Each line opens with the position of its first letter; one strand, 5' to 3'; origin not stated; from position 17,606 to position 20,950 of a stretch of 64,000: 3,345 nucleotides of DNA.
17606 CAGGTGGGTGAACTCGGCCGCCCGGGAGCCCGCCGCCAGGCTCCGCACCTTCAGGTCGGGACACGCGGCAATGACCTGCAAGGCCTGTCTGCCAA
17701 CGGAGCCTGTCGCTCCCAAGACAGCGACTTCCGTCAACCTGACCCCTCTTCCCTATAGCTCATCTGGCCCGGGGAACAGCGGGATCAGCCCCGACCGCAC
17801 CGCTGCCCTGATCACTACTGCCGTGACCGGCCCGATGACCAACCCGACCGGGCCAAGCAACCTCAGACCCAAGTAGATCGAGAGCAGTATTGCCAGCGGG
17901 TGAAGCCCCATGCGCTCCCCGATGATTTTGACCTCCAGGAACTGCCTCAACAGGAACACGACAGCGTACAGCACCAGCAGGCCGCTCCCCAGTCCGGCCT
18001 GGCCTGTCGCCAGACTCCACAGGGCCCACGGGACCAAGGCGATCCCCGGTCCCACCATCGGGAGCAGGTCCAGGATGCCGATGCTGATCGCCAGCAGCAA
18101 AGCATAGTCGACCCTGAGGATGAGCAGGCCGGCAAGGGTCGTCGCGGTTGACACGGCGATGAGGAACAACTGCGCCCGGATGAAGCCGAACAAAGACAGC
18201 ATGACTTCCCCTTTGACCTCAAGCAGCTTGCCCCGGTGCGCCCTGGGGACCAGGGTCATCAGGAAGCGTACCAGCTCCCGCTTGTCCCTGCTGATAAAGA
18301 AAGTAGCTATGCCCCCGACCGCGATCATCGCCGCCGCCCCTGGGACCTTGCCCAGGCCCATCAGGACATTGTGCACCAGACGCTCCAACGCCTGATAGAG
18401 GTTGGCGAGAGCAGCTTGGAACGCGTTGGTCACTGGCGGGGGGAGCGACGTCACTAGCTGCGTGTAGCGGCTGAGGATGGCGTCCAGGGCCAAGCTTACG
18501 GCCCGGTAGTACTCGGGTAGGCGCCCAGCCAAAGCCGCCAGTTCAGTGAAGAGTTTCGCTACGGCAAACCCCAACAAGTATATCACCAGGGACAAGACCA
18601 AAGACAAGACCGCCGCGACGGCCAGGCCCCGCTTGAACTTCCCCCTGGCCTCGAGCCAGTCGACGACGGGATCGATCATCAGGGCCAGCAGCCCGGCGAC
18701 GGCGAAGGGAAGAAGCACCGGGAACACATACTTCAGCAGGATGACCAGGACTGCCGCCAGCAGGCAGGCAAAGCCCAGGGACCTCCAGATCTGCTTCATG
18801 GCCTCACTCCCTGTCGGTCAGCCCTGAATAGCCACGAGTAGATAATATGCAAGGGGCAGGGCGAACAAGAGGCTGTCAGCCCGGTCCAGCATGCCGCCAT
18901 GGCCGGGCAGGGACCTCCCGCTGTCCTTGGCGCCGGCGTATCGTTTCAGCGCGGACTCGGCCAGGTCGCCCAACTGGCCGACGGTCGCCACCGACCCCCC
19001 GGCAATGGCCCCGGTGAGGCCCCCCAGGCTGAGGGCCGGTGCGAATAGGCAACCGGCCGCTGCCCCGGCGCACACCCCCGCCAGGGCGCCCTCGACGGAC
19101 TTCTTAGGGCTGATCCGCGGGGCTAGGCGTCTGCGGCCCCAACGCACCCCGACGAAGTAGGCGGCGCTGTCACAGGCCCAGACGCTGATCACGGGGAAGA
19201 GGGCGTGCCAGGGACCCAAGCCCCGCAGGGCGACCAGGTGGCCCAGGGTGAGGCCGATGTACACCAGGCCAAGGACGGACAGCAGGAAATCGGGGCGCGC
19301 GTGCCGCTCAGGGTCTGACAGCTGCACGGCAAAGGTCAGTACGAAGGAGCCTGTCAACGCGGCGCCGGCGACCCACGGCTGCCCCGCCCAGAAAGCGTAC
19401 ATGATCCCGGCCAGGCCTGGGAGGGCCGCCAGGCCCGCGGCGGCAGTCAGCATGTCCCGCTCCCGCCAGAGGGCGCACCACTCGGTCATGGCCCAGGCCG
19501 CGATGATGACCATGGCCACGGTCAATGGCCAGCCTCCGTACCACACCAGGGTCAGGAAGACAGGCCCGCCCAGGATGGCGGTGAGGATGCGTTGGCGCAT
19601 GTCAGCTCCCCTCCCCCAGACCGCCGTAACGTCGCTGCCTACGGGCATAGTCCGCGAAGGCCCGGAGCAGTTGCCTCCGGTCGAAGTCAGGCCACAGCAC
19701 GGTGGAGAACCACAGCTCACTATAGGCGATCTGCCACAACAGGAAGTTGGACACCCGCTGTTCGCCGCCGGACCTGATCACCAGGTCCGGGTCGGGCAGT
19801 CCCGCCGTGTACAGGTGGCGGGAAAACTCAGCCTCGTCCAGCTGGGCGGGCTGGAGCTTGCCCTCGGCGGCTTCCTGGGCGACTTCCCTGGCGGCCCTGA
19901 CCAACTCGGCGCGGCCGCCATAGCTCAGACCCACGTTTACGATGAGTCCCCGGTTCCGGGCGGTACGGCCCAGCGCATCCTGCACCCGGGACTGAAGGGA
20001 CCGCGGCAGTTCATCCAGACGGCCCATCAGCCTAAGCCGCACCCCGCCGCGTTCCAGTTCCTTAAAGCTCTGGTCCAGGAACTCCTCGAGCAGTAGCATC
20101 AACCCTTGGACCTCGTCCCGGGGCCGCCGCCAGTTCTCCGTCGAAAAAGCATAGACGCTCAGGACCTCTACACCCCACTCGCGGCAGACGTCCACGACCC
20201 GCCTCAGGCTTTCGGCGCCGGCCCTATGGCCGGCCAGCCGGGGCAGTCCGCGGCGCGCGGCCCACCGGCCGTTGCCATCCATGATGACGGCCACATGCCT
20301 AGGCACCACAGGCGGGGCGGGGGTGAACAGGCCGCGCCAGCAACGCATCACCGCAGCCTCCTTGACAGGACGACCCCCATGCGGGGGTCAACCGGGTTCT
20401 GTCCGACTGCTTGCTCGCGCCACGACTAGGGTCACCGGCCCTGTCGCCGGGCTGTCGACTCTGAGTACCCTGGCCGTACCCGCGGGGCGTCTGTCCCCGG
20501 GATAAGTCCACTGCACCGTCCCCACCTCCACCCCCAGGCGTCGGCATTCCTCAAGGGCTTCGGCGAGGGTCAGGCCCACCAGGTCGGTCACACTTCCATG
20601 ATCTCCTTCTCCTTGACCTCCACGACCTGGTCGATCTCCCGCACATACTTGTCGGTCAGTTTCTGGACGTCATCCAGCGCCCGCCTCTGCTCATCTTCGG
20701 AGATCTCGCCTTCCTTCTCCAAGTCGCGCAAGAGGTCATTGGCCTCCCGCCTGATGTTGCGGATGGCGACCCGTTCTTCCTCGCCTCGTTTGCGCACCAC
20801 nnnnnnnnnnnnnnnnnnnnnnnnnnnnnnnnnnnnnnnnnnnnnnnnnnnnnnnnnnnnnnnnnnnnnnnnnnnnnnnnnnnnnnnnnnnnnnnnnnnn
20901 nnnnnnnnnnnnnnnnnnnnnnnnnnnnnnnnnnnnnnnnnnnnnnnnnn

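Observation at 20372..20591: Stand-alone 67-aa single-PASTA-domain ORF coupled to frr, ending inside a GC-rich hairpin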

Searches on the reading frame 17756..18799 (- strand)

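Call 74: search_protein_families(library=pfam, proteins=[window:17756-18799:-], max_evalue=0.01)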
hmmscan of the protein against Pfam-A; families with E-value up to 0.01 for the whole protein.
window:17756-18799:- (348 aa): 1 family
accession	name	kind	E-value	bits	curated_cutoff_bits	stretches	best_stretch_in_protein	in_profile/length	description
PF01594.21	AI-2E_transport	-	4e-50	171.3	34.3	1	10-335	5-324/327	AI-2E family transporter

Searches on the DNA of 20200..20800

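Call 54: search_rna_families(source=window, start=20200, end=20800, threshold=evalue, max_evalue=1)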
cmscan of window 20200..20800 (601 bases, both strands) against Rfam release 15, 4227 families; matches with E-value up to 1: 2.
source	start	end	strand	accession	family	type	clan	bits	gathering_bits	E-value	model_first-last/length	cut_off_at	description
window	20208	20267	-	RF03006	M23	Gene; sRNA;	-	18.4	41.2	0.77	1-53/53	no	M23 RNA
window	20634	20721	-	RF01953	SOX2OT_exon3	Gene; lncRNA;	-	11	70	0.75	1-276/276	no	SOX2 overlapping transcript exon 3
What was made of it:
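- Tried and rejected: Rfam found no known RNA family in 20200-20800 (call 54).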
